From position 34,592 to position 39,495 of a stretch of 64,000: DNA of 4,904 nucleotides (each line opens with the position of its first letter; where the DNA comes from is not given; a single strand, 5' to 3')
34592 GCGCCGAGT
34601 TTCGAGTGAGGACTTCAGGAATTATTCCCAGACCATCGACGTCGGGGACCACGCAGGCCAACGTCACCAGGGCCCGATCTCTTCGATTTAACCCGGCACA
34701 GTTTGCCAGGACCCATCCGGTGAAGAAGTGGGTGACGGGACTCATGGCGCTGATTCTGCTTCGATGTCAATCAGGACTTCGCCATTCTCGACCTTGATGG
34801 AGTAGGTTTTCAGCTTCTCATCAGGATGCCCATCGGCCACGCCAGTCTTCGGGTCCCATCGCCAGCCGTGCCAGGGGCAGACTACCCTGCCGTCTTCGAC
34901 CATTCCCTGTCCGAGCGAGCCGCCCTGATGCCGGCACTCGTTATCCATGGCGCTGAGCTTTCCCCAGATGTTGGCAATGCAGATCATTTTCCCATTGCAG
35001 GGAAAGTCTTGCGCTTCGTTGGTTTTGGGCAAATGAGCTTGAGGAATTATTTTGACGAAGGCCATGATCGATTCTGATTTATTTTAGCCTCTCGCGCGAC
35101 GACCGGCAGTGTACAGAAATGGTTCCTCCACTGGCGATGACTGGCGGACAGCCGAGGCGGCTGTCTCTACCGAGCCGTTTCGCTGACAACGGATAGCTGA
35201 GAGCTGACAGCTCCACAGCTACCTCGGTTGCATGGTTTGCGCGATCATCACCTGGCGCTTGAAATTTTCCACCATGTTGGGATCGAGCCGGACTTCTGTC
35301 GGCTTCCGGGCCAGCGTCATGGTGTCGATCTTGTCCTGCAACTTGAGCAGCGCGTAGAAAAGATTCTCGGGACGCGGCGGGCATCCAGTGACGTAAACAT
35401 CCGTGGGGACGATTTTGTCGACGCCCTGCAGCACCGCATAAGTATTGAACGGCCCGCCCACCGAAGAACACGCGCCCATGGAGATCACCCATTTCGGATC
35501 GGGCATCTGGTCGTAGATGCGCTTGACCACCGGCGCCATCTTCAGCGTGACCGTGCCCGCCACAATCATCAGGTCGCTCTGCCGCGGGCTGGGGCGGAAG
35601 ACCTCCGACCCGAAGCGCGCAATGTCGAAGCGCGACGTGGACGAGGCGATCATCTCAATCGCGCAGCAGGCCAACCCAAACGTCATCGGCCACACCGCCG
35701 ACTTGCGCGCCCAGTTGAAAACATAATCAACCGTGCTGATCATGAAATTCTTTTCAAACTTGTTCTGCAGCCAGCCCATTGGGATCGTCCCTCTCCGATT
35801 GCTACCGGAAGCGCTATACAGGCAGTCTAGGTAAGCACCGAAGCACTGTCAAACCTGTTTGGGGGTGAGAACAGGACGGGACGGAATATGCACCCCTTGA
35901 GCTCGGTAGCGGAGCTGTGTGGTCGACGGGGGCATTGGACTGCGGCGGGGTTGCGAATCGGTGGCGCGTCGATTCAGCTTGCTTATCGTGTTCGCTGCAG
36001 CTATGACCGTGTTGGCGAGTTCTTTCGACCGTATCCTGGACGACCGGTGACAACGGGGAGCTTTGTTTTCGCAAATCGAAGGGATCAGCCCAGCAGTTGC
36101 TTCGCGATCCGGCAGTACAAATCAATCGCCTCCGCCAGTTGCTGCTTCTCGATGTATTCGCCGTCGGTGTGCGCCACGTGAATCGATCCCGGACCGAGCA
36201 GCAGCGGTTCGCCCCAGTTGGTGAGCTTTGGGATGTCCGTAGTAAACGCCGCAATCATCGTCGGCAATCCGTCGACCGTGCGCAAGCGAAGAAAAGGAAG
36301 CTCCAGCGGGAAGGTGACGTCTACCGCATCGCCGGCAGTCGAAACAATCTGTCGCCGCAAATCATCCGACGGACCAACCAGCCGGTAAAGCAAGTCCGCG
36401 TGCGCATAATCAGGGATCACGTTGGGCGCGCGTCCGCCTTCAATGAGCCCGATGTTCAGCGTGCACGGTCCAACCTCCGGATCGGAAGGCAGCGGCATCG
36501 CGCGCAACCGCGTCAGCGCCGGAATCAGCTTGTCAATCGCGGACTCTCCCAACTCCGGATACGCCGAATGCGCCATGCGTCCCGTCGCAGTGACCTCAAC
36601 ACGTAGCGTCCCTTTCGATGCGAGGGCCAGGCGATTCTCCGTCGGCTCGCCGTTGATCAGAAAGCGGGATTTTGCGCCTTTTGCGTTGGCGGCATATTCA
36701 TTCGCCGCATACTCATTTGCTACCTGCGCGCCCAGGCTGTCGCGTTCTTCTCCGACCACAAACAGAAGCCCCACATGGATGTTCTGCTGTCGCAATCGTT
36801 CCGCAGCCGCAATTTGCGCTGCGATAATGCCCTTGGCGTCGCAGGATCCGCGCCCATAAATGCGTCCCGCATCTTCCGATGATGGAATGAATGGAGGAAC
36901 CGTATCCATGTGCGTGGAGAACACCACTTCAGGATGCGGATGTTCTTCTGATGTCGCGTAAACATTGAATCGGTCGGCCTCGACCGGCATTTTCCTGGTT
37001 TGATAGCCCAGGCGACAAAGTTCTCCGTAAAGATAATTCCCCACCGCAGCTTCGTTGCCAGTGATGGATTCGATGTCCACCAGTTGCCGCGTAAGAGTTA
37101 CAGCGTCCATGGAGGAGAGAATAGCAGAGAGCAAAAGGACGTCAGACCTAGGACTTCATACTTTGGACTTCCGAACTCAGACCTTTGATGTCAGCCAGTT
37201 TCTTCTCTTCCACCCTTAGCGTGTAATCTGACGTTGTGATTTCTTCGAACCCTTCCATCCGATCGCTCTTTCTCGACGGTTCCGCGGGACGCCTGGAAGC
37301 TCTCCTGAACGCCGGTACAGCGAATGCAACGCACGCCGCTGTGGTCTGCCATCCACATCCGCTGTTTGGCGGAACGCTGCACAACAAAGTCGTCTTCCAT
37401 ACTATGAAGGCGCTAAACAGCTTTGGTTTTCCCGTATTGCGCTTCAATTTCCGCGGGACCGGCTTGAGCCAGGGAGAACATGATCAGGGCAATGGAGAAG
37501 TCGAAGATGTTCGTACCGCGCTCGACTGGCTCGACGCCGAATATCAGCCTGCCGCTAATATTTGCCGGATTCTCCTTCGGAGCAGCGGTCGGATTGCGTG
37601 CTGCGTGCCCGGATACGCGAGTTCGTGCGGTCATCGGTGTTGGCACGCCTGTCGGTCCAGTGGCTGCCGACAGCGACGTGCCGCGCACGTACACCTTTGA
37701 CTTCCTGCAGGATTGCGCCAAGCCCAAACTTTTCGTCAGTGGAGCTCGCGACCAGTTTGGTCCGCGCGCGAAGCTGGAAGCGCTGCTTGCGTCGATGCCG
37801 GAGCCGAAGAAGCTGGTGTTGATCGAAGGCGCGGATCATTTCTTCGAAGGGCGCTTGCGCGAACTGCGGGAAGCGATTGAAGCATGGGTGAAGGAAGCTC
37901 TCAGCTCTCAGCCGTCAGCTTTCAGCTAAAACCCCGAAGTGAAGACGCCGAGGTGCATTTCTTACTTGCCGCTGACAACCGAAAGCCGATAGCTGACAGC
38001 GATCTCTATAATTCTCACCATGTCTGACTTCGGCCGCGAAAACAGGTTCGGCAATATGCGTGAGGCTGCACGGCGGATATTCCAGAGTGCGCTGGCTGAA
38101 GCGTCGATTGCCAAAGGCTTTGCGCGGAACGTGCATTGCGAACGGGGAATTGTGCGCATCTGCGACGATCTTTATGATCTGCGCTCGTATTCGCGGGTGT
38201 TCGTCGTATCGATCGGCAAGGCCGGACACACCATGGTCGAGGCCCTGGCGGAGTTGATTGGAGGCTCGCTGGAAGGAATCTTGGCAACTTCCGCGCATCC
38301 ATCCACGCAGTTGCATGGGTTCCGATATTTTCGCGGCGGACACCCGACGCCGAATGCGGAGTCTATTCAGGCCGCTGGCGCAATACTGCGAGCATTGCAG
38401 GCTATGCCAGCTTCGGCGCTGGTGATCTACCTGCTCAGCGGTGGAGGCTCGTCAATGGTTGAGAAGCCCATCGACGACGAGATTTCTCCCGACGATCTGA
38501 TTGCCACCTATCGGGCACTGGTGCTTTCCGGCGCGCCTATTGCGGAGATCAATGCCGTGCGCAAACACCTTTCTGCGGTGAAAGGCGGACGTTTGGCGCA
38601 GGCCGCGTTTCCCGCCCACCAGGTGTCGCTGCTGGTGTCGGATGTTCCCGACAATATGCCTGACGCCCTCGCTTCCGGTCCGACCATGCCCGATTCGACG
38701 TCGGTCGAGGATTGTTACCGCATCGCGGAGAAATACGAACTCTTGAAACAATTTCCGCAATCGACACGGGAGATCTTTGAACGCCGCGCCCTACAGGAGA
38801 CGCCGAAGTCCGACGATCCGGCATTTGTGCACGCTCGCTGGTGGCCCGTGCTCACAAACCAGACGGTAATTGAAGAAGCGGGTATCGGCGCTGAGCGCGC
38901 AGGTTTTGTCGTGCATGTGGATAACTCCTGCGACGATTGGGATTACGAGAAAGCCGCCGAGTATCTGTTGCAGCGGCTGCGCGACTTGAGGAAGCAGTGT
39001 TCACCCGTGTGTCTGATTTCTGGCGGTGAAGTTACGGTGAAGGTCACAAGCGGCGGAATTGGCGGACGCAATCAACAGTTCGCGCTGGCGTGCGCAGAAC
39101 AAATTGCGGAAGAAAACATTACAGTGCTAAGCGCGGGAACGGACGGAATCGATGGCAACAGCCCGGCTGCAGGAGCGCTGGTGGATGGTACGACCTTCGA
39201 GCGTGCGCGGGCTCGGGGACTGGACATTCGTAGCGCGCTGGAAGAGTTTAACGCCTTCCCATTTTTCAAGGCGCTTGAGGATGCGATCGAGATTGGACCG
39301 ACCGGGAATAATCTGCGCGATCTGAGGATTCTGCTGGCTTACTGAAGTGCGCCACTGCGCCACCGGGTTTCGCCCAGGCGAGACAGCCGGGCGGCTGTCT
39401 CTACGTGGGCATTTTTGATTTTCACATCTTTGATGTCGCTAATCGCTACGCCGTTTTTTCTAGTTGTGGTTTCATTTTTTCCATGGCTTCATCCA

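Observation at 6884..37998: Family of period-7 (heptanucleotide) tandem word arrays, often as inverted pairs, placed exactly at gene 3' ends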

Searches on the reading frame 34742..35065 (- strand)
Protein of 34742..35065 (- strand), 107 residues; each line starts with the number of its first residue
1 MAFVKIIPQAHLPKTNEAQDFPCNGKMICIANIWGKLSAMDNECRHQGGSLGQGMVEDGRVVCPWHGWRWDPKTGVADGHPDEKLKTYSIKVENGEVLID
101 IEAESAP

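Call 17: search_protein_families(library=pfam, proteins=[window:34742-35065:-])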
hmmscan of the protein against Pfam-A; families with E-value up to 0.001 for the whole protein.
window:34742-35065:- (107 aa): 3 families
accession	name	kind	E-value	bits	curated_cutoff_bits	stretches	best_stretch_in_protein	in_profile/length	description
PF00355.32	Rieske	-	8.6e-15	54.9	20.3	1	4-88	3-87/88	Rieske [2Fe-2S] domain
PF13806.12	Rieske_2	-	1.7e-07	31.6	27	1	3-99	2-103/104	Rieske-like [2Fe-2S] domain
PF22543.2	Rieske_4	-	0.00014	22.6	28.4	1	24-74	20-74/119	Soluble Rieske-type ferredoxin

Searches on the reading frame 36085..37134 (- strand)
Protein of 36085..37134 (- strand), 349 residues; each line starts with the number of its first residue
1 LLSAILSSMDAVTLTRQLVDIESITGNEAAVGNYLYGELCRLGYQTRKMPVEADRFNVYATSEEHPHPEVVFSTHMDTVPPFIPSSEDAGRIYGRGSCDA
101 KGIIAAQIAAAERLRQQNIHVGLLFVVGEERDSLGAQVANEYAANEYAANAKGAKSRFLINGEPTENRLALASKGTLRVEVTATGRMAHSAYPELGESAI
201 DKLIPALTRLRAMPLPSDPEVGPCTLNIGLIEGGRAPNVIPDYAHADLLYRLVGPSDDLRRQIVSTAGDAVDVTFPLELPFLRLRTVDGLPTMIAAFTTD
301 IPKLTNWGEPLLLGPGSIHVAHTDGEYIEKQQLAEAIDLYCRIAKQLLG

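Call 17: search_protein_families(library=pfam, proteins=[window:36085-37134:-])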
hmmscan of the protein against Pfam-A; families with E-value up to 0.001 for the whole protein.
window:36085-37134:- (349 aa): 3 families
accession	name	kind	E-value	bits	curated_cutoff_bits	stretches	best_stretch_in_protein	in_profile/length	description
PF01546.33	Peptidase_M20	-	1.2e-20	74.8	24.6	1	72-192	2-127/206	Peptidase family M20/M25/M40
PF07687.19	M20_dimer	-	3e-18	66.2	21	1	172-257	2-87/107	Peptidase dimerisation domain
PF04389.22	Peptidase_M28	-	0.00076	19.7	21.3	0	57-162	1-92/193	Peptidase family M28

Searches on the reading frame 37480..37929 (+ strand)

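Call 17: search_protein_families(library=pfam, proteins=[window:37480-37929:+])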
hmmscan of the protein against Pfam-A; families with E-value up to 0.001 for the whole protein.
window:37480-37929:+ (149 aa): 2 families
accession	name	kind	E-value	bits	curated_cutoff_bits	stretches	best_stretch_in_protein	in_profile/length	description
PF20408.4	Abhydrolase_11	-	7.9e-12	45.7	27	1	22-132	74-177/193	Alpha/beta hydrolase domain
PF00561.26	Abhydrolase_1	-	0.00032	20.9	25.8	0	27-61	72-109/245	alpha/beta hydrolase fold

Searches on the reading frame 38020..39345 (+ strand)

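Call 17: search_protein_families(library=pfam, proteins=[window:38020-39345:+])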
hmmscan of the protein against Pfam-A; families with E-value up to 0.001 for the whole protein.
window:38020-39345:+ (441 aa): 2 families
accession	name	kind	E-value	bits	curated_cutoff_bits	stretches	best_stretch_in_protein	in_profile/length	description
PF13660.11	DUF4147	-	5e-68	229.5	23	1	17-253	2-233/234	Domain of unknown function (DUF4147)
PF05161.18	MOFRL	-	3.4e-36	124.1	28.3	1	330-434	1-106/106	MOFRL family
